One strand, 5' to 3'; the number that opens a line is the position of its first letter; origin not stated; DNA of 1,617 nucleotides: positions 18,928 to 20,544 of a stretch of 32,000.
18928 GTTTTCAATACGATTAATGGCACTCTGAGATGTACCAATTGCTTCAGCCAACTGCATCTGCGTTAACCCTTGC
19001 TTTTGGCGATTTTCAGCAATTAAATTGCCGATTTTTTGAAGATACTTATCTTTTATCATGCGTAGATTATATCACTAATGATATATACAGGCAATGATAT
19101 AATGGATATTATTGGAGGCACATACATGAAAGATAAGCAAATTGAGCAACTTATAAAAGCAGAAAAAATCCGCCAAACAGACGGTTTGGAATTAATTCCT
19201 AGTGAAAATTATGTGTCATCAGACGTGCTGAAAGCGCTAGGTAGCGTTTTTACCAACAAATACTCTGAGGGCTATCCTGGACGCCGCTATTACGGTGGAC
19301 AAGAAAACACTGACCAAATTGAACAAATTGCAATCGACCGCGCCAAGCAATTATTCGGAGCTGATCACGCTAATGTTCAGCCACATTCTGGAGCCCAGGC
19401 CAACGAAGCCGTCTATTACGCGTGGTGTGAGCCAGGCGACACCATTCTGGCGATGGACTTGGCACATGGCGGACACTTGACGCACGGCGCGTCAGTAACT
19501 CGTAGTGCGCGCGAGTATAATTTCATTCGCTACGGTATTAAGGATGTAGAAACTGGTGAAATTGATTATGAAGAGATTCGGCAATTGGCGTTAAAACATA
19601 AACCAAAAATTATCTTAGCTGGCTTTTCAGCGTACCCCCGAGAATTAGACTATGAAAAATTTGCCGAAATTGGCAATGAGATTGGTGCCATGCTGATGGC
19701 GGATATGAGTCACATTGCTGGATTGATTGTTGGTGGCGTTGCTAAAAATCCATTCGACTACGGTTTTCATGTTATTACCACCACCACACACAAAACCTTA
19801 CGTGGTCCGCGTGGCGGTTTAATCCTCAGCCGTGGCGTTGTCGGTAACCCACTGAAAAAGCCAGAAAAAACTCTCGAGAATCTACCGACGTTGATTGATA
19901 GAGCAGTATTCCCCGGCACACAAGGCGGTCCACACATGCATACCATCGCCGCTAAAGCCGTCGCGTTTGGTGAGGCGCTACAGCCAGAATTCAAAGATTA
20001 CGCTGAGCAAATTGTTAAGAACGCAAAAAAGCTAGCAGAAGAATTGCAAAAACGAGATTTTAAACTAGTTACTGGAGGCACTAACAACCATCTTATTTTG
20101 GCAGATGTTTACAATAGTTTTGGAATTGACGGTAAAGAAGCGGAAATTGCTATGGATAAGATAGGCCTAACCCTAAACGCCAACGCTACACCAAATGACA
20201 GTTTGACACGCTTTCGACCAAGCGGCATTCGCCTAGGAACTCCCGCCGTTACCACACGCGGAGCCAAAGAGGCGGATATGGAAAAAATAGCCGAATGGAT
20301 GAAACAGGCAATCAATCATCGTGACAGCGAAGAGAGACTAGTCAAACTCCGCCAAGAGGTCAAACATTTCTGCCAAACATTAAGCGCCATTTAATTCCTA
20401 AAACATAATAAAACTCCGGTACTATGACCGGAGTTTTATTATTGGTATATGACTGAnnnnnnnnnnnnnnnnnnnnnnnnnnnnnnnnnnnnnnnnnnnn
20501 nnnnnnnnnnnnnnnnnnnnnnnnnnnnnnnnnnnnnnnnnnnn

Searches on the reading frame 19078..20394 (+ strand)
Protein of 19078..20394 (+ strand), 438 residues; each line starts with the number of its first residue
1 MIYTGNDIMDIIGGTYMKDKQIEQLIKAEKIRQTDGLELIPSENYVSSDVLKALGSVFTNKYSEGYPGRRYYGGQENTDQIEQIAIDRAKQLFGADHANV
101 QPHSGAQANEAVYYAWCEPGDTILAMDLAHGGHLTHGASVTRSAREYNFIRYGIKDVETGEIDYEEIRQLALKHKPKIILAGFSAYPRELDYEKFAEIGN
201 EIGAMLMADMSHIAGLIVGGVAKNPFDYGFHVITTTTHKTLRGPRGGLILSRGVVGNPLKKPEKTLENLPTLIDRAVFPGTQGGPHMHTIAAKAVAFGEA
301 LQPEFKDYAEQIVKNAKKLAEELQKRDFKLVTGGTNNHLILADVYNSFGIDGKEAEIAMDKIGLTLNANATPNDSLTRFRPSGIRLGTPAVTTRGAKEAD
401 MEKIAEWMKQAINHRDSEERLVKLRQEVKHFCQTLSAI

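Call 9: search_protein_families(library=pfam, proteins=[window:19078-20394:+], max_evalue=0.001)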
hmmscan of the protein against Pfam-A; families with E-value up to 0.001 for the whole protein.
window:19078-20394:+ (438 aa): 3 families
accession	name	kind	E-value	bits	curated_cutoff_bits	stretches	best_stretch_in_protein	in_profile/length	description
PF00464.25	SHMT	-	1.8e-157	524.5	27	1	17-408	3-399/399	Serine hydroxymethyltransferase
PF00155.27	Aminotran_1_2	-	5.1e-06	26.4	19.7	1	91-334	53-301/361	Aminotransferase class I and II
PF01212.27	Beta_elim_lyase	-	0.0001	22.2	27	1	71-175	27-121/288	Beta-eliminating lyase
